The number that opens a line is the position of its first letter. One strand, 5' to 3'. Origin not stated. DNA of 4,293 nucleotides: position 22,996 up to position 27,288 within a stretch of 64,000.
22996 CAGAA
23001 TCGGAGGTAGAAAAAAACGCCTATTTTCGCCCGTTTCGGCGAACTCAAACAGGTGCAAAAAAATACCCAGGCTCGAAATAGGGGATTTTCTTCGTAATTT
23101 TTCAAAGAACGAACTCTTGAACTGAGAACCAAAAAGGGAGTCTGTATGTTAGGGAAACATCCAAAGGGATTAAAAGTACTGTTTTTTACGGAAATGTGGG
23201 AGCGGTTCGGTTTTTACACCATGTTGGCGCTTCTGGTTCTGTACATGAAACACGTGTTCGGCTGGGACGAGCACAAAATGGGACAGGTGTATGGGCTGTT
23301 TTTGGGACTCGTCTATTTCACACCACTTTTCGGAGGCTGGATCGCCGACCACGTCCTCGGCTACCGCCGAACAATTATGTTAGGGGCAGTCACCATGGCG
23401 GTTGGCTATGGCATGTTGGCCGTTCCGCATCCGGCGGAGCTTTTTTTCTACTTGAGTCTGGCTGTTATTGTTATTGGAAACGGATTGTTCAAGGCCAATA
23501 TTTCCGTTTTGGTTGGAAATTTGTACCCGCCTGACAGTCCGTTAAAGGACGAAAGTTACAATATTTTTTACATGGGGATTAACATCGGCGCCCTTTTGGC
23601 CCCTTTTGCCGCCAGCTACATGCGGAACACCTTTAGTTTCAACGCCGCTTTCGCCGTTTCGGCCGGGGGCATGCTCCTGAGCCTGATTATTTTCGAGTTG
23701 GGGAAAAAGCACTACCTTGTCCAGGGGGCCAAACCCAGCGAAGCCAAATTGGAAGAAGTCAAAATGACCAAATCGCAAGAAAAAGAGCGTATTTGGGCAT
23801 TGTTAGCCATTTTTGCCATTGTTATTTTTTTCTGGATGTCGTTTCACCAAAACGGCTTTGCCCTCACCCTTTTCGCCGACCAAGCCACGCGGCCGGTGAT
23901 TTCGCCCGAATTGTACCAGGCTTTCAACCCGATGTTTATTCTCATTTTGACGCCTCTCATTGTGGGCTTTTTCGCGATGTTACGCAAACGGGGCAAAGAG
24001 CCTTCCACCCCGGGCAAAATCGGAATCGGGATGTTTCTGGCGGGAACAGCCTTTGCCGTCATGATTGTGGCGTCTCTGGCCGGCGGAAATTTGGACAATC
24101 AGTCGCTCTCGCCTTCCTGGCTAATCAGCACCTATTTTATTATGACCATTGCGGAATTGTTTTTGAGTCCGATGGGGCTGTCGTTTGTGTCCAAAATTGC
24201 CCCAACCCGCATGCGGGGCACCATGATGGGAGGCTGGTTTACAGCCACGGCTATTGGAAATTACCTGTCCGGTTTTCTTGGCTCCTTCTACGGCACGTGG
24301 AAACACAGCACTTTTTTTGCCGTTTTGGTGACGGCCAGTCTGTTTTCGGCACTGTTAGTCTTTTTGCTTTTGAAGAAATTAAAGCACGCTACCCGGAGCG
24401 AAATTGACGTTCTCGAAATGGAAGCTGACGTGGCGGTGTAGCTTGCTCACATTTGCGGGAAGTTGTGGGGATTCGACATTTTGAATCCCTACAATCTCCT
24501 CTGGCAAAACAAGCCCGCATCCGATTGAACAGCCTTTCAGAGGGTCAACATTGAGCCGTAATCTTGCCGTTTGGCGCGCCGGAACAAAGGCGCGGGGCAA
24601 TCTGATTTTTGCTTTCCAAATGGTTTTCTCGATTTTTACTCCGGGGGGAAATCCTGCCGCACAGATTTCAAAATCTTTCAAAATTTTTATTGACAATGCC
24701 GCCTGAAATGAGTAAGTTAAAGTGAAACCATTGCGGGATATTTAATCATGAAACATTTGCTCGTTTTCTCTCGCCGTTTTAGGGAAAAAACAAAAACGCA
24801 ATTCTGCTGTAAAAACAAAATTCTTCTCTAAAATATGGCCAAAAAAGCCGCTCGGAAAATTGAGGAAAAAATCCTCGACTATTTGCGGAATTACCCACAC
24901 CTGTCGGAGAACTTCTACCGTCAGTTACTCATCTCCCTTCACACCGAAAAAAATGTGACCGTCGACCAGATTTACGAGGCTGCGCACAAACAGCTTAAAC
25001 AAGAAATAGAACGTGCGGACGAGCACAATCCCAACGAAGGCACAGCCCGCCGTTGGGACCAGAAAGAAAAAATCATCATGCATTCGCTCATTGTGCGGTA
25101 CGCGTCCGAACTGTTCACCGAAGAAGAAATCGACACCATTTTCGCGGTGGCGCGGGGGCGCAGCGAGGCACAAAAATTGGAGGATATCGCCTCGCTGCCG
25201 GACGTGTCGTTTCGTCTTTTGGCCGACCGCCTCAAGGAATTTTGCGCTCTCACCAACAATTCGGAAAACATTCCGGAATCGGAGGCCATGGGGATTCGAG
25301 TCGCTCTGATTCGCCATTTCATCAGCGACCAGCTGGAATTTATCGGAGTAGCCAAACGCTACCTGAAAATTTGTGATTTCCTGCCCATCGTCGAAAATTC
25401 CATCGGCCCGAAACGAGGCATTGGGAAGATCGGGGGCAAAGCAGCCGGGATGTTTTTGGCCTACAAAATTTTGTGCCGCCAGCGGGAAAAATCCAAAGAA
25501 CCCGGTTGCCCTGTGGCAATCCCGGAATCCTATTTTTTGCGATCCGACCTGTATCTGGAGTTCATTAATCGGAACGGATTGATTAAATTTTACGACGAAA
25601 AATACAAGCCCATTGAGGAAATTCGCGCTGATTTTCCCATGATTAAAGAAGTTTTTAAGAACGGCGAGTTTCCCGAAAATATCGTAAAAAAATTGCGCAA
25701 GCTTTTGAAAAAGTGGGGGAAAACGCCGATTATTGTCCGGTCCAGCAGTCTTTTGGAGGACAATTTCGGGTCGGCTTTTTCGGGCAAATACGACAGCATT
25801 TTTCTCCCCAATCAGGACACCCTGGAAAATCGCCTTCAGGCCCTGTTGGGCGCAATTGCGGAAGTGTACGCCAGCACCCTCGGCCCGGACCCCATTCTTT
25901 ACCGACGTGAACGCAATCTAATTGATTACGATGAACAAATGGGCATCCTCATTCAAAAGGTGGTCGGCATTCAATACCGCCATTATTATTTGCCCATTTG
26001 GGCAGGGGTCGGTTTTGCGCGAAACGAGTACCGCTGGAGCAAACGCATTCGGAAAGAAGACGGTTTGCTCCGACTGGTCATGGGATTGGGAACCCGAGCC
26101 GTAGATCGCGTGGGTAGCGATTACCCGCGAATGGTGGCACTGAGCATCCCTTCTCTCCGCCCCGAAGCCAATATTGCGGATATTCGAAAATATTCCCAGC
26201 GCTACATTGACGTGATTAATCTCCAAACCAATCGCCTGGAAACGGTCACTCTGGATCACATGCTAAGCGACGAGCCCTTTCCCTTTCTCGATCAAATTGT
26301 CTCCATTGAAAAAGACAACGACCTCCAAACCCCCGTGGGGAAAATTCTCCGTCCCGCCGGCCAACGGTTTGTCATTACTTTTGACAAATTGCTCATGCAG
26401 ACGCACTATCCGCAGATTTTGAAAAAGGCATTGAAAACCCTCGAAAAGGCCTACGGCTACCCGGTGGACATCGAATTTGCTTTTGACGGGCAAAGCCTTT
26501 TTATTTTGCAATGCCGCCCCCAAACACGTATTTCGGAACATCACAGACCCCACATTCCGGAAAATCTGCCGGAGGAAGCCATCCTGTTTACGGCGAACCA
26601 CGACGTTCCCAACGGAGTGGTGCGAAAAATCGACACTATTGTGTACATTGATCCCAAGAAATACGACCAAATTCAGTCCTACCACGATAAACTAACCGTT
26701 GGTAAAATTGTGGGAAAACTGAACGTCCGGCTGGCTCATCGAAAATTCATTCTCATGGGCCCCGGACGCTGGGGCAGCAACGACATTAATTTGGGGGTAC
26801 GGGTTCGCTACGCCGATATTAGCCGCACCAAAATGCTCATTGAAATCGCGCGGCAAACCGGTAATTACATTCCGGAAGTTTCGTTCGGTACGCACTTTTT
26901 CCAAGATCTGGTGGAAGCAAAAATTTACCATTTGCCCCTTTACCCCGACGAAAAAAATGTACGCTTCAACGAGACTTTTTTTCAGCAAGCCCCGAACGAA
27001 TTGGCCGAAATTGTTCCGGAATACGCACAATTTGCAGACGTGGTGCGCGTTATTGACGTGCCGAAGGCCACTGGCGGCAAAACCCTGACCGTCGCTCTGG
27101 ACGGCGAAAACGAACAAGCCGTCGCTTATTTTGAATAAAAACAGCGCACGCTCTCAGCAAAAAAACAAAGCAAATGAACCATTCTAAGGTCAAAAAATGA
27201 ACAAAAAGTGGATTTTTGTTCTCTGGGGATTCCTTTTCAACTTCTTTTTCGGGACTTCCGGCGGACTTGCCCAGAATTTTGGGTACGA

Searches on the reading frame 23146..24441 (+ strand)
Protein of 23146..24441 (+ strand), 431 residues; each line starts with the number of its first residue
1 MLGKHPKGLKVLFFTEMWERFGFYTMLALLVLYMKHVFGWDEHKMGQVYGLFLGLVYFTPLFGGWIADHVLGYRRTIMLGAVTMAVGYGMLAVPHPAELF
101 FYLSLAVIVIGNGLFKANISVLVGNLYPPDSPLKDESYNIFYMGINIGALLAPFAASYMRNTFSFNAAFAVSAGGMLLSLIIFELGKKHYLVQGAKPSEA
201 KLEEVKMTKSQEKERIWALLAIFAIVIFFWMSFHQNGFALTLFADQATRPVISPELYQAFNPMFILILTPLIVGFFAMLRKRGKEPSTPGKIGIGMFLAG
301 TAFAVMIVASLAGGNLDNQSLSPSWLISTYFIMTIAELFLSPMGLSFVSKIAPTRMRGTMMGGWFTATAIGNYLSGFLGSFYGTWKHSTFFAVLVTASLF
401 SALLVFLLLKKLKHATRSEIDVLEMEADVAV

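Call 53: search_protein_families(library=pfam, proteins=[window:23146-24441:+], max_evalue=0.00001)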
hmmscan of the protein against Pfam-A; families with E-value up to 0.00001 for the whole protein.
window:23146-24441:+ (431 aa): 2 families
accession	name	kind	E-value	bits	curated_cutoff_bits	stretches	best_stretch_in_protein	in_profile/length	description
PF00854.27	PTR2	-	2.9e-65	221.1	27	2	75-196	2-131/392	POT family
PF07690.21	MFS_1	-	2.2e-29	102.9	33.4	2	19-365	8-336/347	Major Facilitator Superfamily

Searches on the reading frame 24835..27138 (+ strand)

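Call 53: search_protein_families(library=pfam, proteins=[window:24835-27138:+], max_evalue=0.00001)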
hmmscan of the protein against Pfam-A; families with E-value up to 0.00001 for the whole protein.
window:24835-27138:+ (767 aa): 1 family
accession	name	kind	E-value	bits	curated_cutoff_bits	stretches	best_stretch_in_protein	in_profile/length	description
PF01326.24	PPDK_N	-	1.5e-53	182.7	27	1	198-581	3-327/328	Pyruvate phosphate dikinase, AMP/ATP-binding domain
